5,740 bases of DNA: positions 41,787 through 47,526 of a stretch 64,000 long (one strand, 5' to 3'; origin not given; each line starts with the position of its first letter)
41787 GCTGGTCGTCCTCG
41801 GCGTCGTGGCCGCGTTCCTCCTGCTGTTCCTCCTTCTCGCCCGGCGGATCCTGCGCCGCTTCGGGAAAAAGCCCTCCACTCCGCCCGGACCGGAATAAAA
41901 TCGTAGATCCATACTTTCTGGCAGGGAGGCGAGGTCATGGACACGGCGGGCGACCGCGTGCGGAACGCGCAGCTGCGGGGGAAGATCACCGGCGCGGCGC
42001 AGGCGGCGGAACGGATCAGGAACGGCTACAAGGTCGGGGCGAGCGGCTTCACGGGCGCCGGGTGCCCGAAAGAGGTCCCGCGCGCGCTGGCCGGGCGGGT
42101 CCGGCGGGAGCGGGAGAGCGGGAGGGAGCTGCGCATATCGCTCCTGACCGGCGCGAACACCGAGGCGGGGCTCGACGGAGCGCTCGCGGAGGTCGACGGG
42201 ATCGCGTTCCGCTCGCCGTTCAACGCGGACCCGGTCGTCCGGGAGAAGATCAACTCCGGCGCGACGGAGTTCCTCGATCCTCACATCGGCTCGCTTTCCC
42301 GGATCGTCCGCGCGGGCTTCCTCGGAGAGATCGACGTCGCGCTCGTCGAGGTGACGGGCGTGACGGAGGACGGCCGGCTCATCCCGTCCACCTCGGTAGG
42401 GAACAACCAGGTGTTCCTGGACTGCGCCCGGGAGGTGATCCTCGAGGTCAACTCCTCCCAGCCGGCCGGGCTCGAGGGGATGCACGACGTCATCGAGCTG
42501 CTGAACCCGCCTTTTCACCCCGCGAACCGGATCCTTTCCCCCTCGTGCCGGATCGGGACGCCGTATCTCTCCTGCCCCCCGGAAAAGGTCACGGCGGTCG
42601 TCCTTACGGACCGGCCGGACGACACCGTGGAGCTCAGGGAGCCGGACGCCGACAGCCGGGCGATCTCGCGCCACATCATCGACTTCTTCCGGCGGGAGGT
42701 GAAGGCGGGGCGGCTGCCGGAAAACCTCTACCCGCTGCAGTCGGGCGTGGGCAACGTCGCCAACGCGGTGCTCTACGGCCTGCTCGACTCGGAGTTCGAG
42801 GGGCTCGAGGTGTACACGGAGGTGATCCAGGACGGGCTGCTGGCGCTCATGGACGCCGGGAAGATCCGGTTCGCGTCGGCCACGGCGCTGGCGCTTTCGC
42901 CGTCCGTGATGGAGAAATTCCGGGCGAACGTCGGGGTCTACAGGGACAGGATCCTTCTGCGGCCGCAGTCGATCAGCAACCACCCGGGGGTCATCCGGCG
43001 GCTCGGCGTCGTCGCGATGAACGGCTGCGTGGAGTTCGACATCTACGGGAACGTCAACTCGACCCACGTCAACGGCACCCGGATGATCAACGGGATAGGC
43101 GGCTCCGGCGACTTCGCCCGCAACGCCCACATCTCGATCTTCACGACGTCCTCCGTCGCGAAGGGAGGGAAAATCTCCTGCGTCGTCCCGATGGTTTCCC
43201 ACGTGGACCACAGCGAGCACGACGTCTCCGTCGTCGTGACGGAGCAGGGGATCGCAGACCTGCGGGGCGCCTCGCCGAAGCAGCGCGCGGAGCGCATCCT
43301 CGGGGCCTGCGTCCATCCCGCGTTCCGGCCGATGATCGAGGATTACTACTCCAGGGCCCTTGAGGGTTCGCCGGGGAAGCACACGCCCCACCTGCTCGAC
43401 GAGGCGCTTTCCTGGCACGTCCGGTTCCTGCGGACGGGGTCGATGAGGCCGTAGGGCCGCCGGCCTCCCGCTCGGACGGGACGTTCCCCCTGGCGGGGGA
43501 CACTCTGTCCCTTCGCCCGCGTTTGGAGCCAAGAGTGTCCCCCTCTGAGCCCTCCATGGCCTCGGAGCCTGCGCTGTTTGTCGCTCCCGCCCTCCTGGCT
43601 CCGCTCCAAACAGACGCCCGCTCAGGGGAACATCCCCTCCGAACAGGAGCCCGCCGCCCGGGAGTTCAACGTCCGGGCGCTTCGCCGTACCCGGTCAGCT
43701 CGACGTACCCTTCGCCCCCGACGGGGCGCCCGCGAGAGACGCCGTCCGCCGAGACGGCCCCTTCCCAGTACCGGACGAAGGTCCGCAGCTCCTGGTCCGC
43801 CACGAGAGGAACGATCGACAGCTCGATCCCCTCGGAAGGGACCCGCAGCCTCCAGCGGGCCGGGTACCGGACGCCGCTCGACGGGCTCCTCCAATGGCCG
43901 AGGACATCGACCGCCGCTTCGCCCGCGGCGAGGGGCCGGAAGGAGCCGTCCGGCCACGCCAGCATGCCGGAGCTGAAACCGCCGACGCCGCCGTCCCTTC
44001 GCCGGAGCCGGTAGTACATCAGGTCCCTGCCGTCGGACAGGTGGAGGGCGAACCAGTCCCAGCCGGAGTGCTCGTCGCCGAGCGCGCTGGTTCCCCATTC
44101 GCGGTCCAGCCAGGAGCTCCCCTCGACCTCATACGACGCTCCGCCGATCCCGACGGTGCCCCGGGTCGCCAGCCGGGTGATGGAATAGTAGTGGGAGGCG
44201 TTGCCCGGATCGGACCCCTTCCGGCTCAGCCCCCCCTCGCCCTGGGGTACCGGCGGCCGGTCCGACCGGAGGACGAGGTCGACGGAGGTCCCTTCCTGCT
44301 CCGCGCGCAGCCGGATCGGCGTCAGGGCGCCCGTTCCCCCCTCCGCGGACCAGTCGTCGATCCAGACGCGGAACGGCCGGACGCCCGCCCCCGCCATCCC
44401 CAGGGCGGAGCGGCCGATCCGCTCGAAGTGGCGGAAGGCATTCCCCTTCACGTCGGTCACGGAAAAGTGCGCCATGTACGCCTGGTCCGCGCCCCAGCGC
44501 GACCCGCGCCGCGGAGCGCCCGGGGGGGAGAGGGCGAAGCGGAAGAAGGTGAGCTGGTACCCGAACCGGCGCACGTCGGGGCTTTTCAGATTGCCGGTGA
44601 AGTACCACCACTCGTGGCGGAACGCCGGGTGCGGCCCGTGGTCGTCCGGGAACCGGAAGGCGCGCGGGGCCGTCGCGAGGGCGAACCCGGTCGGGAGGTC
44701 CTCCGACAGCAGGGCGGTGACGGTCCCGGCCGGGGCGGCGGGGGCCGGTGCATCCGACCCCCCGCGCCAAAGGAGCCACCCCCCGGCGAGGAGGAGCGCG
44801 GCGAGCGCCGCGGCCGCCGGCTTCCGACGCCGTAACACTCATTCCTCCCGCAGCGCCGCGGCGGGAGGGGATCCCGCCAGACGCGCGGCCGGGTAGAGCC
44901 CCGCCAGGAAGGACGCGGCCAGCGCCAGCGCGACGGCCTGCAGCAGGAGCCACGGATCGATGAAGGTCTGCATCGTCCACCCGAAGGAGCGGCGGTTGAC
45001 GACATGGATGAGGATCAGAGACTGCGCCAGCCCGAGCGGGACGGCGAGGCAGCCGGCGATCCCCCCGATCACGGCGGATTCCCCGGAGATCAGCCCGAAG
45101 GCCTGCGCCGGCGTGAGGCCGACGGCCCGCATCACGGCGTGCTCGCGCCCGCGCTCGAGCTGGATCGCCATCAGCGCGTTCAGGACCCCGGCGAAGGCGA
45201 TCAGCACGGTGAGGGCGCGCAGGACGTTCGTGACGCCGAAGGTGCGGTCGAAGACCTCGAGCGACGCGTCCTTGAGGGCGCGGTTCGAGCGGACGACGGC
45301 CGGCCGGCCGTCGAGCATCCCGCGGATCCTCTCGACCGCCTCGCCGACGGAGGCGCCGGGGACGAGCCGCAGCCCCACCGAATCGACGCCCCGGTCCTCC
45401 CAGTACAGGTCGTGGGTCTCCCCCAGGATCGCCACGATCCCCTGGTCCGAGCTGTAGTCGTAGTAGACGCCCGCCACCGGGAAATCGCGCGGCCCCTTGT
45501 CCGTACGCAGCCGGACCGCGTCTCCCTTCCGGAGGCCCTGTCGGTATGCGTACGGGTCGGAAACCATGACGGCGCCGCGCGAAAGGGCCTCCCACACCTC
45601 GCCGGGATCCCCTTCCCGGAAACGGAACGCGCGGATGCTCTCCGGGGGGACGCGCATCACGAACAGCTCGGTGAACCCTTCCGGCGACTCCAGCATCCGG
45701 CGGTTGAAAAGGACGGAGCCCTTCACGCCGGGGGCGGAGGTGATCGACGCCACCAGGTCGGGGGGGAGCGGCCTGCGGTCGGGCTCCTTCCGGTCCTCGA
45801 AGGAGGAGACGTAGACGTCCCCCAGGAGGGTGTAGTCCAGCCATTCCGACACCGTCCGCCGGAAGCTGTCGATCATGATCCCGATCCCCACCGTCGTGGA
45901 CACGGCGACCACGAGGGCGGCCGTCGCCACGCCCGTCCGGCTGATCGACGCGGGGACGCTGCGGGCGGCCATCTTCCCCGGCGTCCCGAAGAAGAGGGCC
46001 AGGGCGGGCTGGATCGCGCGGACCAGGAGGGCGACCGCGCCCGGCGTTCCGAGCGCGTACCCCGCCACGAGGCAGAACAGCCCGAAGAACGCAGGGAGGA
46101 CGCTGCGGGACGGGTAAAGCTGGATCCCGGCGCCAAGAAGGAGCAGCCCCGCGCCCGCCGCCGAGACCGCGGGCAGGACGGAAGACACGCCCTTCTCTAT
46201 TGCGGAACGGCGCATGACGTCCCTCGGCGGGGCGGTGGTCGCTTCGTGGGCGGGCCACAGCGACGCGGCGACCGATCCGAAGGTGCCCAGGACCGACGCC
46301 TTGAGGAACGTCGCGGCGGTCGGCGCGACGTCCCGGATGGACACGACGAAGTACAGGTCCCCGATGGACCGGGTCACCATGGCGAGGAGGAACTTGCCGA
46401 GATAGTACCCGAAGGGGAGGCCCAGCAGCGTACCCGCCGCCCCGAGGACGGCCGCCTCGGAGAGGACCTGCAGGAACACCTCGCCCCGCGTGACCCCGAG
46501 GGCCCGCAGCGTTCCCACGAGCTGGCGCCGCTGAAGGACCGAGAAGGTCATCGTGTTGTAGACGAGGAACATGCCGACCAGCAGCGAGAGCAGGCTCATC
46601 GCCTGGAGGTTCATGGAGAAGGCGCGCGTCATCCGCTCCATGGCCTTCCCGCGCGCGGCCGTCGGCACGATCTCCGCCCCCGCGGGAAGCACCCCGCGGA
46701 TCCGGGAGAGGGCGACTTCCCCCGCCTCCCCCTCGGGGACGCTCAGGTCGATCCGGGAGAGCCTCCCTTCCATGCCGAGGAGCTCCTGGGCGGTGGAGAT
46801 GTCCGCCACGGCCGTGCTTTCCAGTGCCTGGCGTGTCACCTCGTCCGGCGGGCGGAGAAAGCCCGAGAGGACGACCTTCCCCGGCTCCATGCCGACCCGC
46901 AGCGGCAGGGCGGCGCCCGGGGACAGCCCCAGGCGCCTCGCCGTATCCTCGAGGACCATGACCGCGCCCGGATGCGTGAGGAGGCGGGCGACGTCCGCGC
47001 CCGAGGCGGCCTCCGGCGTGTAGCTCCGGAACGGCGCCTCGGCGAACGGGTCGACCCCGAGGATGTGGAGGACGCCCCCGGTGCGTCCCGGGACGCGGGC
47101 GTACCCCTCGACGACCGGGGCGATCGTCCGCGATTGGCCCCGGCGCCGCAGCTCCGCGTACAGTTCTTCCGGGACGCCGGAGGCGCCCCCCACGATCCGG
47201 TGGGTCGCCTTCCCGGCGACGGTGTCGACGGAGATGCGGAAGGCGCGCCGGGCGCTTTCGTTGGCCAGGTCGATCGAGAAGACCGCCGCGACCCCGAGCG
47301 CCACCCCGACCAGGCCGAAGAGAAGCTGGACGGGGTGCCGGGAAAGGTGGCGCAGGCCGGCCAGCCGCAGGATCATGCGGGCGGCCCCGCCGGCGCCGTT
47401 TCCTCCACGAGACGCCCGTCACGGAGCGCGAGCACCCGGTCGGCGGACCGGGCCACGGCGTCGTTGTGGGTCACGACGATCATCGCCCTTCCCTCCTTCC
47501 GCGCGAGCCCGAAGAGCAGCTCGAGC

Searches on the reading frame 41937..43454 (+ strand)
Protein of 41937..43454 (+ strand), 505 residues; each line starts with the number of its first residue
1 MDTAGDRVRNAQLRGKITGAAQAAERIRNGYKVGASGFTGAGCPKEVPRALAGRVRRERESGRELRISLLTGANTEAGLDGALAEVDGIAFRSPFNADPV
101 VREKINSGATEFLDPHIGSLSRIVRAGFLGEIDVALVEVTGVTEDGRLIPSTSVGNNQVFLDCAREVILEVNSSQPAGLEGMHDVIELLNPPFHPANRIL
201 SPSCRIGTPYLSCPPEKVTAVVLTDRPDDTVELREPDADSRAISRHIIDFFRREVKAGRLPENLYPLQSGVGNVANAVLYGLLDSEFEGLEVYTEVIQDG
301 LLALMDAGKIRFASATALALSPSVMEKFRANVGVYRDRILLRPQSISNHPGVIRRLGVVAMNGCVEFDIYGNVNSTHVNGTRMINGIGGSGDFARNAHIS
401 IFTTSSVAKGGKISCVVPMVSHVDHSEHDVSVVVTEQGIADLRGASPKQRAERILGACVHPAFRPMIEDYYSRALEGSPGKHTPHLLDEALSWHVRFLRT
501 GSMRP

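Call 61: search_protein_families(library=pfam, proteins=[window:41937-43454:+], max_evalue=0.00001)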
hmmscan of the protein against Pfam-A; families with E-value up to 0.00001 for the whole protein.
window:41937-43454:+ (505 aa): 2 families
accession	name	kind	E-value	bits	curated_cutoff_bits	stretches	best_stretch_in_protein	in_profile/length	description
PF13336.12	AcetylCoA_hyd_C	-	2.2e-41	141.8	23.7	1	336-470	12-153/154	Acetyl-CoA hydrolase/transferase C-terminal domain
PF02550.21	AcetylCoA_hydro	-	5e-21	76.1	24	1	10-176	2-169/198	Acetyl-CoA hydrolase/transferase N-terminal domain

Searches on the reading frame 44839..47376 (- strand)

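Call 61: search_protein_families(library=pfam, proteins=[window:44839-47376:-], max_evalue=0.00001)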
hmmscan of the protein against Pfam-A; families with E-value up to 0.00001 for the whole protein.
window:44839-47376:- (845 aa): 2 families
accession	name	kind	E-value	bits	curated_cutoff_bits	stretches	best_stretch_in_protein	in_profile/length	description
PF02687.27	FtsX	-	4.2e-31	107.9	25.5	2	260-376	3-112/120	FtsX-like permease C-terminal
PF12704.14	MacB_PCD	-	2.7e-15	57.6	27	1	481-685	1-205/207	MacB-like periplasmic core domain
